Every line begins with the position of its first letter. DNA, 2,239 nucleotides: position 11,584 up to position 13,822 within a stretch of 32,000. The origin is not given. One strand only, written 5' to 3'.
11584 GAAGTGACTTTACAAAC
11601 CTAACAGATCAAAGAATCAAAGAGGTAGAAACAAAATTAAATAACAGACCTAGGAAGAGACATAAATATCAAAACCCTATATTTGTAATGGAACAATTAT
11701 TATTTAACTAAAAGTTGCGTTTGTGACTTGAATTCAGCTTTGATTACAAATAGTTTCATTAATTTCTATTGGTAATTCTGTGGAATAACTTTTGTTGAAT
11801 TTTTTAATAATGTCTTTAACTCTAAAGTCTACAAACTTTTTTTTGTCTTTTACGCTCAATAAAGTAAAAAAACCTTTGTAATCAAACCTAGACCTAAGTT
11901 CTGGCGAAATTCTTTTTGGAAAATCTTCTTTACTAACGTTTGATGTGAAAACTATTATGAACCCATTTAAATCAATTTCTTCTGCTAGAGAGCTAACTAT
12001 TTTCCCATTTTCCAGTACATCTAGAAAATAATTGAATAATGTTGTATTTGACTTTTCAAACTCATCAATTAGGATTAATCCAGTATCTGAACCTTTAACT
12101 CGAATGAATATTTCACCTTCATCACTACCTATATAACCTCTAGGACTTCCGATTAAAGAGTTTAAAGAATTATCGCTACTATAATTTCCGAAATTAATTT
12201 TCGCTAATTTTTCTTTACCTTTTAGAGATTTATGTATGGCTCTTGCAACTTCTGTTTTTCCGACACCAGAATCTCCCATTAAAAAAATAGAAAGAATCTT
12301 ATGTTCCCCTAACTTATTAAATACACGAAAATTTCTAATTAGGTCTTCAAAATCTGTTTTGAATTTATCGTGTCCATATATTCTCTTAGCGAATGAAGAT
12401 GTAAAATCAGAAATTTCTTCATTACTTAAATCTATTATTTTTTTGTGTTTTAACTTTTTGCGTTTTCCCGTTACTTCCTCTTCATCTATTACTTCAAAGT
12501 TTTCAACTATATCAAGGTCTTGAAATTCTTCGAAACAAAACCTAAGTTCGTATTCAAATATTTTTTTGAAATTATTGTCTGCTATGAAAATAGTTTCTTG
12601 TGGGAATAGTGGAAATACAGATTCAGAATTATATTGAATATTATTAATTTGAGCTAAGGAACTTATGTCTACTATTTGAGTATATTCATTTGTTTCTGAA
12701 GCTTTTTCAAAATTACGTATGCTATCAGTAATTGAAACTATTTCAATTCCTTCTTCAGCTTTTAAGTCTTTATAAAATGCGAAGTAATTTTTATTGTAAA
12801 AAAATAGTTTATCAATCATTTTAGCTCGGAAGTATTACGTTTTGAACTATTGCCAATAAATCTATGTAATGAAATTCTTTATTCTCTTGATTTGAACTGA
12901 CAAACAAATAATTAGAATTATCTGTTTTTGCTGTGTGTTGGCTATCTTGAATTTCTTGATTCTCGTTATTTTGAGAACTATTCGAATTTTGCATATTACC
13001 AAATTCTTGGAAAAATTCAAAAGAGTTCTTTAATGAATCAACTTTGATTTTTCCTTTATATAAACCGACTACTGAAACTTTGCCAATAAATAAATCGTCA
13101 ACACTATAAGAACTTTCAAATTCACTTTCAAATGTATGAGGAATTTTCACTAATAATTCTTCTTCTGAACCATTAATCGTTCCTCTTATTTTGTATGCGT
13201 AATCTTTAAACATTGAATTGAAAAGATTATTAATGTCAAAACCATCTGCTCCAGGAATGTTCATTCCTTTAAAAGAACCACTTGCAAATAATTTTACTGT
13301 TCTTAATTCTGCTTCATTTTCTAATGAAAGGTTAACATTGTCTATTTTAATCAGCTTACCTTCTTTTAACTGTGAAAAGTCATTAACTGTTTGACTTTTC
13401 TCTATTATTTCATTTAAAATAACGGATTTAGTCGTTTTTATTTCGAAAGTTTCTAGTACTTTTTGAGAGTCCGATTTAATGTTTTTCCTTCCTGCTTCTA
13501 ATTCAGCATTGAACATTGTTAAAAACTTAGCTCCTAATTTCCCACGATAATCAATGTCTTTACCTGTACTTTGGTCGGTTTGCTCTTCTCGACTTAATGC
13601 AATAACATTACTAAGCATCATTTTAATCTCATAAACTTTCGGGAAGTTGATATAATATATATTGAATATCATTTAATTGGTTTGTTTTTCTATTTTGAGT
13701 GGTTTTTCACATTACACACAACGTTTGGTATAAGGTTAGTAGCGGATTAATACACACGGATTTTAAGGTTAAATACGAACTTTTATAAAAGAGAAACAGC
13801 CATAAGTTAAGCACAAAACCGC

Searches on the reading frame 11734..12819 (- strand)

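Call 6: search_protein_families(library=pfam, proteins=[window:11734-12819:-], max_evalue=0.01)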
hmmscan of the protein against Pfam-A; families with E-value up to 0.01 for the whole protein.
window:11734-12819:- (361 aa): 8 families
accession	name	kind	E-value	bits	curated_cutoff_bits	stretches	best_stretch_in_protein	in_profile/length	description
PF07724.20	AAA_2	-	8.9e-21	75.1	27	1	174-302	2-132/166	AAA domain (Cdc48 subfamily)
PF00158.32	Sigma54_activat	-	7.6e-10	39.2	20.2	1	173-275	21-123/168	Sigma-54 interaction domain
PF07728.20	AAA_5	-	2.1e-09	38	22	1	178-312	2-139/139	AAA domain (dynein-related subfamily)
PF00004.35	AAA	-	1.3e-07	32.5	21.2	1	179-318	2-129/131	ATPase family associated with various cellular activities (AAA)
PF00493.29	MCM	-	2.9e-06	27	23.3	1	131-275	8-151/224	MCM P-loop domain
PF13401.12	AAA_22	-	0.00016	22.4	27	1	177-270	7-109/130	AAA domain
PF13191.12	AAA_16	-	0.00069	20.6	32.6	1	167-202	16-51/167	AAA ATPase domain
PF12775.13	AAA_7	-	0.00095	19.2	25.8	1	162-225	21-84/181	P-loop containing dynein motor region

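Call 56: search_protein_families(library=padloc, proteins=[window:11734-12819:-], max_evalue=0.001)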
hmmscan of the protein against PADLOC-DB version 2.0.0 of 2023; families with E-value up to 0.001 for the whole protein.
window:11734-12819:- (361 aa): 7 families
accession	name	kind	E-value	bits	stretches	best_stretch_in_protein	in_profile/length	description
PDLC04606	PDC-M37B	-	2.1e-142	472.9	1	1-359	1-358/390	-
PDLC04605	PDC-M37B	-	3.3e-106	354.4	1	4-352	131-481/518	-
PDLC03838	DolB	-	2.6e-22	77.6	1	121-349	115-333/375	-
PDLC01993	RtcR--CARF_AAA_HTH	-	2.3e-06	24.3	1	168-273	197-306/523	-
PDLC01995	RtcR_PspF2--CARF_AAA_HTH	-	1.3e-05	22.5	1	132-275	148-291/481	-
PDLC01994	RtcR_PspF1--CARF_AAA_HTH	-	8.9e-05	19.7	1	174-308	181-313/468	-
PDLC00292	PtuA1|PtuA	-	0.00027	17.4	1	3-246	154-394/726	AAA ATPase domain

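Call 57: search_protein_families(library=ncbifam, proteins=[window:11734-12819:-], max_evalue=0.01)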
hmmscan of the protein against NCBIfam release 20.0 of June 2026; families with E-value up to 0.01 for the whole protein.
window:11734-12819:- (361 aa): 23 families
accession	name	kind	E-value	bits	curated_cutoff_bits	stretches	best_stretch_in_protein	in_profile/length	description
TIGR03346.1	chaperone_ClpB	equivalog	4.1e-24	85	1232.1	1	115-302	535-724/853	ATP-dependent chaperone ClpB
TIGR02639.1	ClpA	equivalog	7.9e-24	83.9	993.15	1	108-299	420-610/734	ATP-dependent Clp protease ATP-binding subunit ClpA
TIGR03345.1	VI_ClpV1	equivalog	4.8e-23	81.4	884.95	1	131-301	552-724/852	type VI secretion system ATPase TssH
NF033606.1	heat_AAA_ClpK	exception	8.9e-21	73.5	1900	1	140-304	608-774/949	heat shock survival AAA family ATPase ClpK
NF033607.0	disagg_AAA_ClpG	exception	2.2e-20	72.2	1900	1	132-298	579-747/932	AAA family protein disaggregase ClpG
NF008118.0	PRK10865.1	equivalog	2.7e-18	65.3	1417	1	126-298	549-723/857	ATP-dependent chaperone ClpB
NF008263.0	PRK11034.1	equivalog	1.4e-17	62.9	1350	1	109-299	422-611/758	ATP-dependent Clp protease ATP-binding subunit ClpA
NF038308.1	RNA_repair_RtcR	equivalog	4.1e-05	22.6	650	1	155-253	184-286/530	RNA repair transcriptional activator RtcR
TIGR02915.1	PEP_resp_reg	equivalog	5.6e-05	22.2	502.6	1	158-271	146-259/445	PEP-CTERM-box response regulator transcription factor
TIGR00763.1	lon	equivalog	0.00011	20.8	608.05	1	170-259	348-434/795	endopeptidase La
NF011695.0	PRK15115.1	equivalog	0.00035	19.4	763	1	176-292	159-277/445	two-component system response regulator GlrR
NF008485.2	PRK11388.1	equivalog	0.00056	18.3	551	1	176-280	356-458/643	dihydroxyacetone kinase operon transcriptional regulator DhaR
NF003451.0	PRK05022.1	equivalog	0.00074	18.4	476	1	176-274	214-313/512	nitric oxide reductase transcriptional regulator NorR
NF008176.1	PRK10923.1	equivalog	0.00092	17.9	620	1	163-274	150-261/469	nitrogen regulation protein NR(I)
TIGR01818.1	ntrC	equivalog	0.0017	17.3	558.6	1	164-273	147-256/463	nitrogen regulation protein NR(I)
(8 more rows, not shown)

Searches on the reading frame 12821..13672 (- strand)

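Call 6: search_protein_families(library=pfam, proteins=[window:12821-13672:-], max_evalue=0.01)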
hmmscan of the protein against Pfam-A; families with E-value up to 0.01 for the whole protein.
window:12821-13672:- (283 aa): 0 families

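Call 56: search_protein_families(library=padloc, proteins=[window:12821-13672:-], max_evalue=0.001)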
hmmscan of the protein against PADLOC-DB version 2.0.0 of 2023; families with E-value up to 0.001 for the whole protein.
window:12821-13672:- (283 aa): 4 families
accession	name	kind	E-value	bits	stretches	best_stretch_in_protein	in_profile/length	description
PDLC04602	PDC-M37A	-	1.8e-113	376.8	1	1-279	3-272/277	-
PDLC04604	PDC-M37A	-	4.8e-76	254.1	1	2-279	4-286/289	-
PDLC04603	PDC-M37A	-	2.1e-25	88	1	3-279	33-310/319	-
PDLC04601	PDC-M37A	-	5.5e-22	76.5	1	2-279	92-369/374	-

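Call 57: search_protein_families(library=ncbifam, proteins=[window:12821-13672:-], max_evalue=0.01)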
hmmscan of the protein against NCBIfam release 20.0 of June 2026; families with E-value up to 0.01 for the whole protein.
window:12821-13672:- (283 aa): 0 families
